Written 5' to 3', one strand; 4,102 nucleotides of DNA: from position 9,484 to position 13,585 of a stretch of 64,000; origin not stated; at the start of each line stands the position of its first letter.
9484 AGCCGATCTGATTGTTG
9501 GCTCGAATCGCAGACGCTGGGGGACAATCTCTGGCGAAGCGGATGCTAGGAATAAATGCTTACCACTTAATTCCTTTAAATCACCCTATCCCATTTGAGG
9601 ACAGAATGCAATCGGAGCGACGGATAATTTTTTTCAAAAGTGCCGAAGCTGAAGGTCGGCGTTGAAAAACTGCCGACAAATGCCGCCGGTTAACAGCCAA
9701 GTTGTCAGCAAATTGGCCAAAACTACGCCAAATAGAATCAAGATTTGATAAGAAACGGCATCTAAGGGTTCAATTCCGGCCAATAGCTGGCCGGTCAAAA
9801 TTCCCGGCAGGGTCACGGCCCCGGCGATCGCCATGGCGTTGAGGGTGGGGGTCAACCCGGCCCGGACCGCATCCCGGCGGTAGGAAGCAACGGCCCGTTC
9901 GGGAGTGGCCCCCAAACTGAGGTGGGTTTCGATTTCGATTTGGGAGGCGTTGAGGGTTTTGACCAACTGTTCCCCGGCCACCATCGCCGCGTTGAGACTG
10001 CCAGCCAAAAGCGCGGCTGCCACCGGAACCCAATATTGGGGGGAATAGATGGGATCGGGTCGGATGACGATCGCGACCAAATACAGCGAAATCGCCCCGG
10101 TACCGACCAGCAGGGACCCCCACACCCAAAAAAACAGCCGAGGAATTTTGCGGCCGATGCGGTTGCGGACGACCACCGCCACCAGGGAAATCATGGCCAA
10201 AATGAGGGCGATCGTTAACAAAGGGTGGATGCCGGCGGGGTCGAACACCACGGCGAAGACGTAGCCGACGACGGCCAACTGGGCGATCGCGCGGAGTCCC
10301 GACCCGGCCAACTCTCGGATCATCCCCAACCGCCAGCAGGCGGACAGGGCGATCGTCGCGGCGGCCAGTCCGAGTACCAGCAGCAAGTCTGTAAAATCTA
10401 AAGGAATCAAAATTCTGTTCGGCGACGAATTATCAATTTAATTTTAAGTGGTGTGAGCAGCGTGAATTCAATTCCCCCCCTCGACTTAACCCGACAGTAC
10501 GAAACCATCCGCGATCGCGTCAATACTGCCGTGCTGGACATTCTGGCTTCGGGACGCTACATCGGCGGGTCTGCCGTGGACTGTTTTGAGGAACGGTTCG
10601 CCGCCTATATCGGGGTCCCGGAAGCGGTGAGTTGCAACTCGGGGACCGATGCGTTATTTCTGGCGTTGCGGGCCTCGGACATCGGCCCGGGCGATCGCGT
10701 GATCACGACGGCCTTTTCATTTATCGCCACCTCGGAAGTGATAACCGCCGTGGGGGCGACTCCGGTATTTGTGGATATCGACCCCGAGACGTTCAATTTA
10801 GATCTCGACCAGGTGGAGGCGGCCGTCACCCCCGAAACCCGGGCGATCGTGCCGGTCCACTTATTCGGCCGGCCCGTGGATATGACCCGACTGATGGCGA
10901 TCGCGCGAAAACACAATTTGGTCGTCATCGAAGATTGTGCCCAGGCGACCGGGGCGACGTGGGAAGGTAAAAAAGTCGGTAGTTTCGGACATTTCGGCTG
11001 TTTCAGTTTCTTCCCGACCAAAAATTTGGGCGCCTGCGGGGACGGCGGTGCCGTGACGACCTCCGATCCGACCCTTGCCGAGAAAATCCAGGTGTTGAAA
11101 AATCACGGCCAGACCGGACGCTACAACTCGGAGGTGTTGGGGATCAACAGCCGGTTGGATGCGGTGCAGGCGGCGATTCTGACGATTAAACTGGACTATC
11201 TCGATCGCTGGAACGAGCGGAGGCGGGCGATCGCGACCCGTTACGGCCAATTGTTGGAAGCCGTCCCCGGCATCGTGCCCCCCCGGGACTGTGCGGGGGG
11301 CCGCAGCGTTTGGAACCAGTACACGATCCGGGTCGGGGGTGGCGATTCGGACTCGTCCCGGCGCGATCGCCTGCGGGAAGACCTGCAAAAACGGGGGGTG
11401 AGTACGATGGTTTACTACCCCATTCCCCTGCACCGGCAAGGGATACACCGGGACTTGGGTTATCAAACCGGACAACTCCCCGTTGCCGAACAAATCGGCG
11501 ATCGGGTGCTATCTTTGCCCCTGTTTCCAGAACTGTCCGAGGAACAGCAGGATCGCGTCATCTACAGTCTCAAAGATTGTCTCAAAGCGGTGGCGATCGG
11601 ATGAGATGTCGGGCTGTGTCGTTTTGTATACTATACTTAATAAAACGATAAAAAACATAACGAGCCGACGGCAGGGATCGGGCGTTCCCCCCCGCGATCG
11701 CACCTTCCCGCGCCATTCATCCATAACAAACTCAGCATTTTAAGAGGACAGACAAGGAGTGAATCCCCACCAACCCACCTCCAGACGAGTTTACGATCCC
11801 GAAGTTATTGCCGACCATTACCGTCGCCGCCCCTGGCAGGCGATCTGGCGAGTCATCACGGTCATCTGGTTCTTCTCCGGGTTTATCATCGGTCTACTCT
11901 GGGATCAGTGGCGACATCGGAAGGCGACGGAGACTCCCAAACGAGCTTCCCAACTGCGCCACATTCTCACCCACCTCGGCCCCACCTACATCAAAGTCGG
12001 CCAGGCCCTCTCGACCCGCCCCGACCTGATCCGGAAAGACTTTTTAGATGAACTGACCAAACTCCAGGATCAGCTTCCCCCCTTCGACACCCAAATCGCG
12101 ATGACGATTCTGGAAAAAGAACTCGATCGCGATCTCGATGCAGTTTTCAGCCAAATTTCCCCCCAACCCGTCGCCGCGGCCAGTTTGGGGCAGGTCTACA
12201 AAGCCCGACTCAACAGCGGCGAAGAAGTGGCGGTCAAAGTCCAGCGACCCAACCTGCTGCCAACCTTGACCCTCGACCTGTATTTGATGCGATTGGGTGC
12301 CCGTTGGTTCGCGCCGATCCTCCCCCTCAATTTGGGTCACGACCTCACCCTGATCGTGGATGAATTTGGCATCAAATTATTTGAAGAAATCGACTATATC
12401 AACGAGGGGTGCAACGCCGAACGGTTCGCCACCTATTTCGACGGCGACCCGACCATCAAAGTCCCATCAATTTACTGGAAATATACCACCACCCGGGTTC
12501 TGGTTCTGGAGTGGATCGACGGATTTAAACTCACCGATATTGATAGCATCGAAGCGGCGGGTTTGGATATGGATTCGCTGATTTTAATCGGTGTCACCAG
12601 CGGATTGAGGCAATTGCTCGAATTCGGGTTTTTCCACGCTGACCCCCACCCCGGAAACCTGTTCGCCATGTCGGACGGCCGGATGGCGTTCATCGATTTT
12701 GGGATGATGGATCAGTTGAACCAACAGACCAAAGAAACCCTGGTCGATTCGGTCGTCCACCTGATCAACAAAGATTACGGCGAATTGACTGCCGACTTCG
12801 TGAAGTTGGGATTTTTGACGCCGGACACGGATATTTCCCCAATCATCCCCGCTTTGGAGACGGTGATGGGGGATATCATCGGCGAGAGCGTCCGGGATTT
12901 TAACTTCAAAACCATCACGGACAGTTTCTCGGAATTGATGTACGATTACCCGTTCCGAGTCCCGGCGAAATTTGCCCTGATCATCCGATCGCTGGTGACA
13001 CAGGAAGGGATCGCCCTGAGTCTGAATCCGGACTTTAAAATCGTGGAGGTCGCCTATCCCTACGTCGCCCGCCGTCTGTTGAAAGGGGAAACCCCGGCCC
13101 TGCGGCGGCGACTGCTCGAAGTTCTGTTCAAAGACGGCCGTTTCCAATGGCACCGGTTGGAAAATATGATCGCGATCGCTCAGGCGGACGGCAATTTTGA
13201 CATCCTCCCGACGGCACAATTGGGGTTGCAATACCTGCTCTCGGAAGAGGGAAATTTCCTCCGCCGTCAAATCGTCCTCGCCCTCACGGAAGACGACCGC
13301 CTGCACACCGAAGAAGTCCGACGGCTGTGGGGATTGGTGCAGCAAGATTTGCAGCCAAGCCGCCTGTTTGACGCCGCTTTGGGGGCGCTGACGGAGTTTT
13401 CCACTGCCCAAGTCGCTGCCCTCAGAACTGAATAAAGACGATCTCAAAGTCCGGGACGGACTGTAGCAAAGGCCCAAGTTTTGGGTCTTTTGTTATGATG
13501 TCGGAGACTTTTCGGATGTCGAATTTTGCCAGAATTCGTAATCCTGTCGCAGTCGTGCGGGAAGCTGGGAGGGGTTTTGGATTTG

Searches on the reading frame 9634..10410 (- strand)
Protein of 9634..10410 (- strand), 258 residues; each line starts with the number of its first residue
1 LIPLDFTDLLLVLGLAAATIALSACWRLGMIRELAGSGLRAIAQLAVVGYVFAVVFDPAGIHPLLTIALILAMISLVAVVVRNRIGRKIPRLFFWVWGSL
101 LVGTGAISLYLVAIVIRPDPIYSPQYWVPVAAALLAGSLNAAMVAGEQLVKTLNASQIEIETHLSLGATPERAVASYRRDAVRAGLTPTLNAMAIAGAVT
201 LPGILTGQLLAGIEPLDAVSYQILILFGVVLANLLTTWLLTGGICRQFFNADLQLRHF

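Call 9: search_protein_families(library=pfam, proteins=[window:9634-10410:-], max_evalue=0.001)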
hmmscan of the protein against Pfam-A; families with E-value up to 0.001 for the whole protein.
window:9634-10410:- (258 aa): 1 family
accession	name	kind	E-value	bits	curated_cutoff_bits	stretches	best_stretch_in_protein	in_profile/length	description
PF03649.18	UPF0014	-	2e-69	234.1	22.6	1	7-249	2-242/242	Uncharacterised protein family (UPF0014)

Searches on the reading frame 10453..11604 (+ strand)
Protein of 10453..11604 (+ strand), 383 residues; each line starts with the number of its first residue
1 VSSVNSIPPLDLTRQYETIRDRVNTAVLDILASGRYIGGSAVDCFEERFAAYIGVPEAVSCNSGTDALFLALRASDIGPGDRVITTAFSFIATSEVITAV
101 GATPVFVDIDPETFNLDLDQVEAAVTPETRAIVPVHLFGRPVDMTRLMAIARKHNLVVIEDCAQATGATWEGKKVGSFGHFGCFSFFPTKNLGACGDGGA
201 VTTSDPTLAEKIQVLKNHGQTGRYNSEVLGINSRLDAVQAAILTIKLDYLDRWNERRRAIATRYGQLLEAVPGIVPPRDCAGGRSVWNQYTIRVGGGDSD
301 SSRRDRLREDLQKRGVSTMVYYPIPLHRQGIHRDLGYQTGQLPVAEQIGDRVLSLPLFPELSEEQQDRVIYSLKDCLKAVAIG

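Call 9: search_protein_families(library=pfam, proteins=[window:10453-11604:+], max_evalue=0.001)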
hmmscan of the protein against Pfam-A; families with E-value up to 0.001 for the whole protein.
window:10453-11604:+ (383 aa): 5 families
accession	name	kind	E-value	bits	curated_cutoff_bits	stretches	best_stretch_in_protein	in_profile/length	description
PF01041.23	DegT_DnrJ_EryC1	-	2.1e-129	432.3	19.8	1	19-373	3-359/360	DegT/DnrJ/EryC1/StrS aminotransferase family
PF00155.27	Aminotran_1_2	-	1.4e-08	34.7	19.7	1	35-169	37-162/361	Aminotransferase class I and II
PF01053.26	Cys_Met_Meta_PP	-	2e-06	27.1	27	1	41-170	53-182/381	Cys/Met metabolism PLP-dependent enzyme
PF01212.27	Beta_elim_lyase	-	5.2e-05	23.1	27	1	38-248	30-247/288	Beta-eliminating lyase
PF00266.25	Aminotran_5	-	0.00026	20.5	21.5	1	45-167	48-181/371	Aminotransferase class-V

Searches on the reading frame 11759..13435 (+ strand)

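Call 9: search_protein_families(library=pfam, proteins=[window:11759-13435:+], max_evalue=0.001)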
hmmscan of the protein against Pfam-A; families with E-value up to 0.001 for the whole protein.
window:11759-13435:+ (558 aa): 3 families
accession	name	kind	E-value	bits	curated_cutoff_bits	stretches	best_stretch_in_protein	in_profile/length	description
PF03109.22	ABC1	-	7e-79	264.8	22.9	1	101-343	1-240/244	ABC1 atypical kinase-like domain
PF00069.31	Pkinase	-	8.3e-06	25.8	31.7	1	240-327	67-156/263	Protein kinase domain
PF01636.29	APH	-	0.00057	20.2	23.2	1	287-317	166-197/239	Phosphotransferase enzyme family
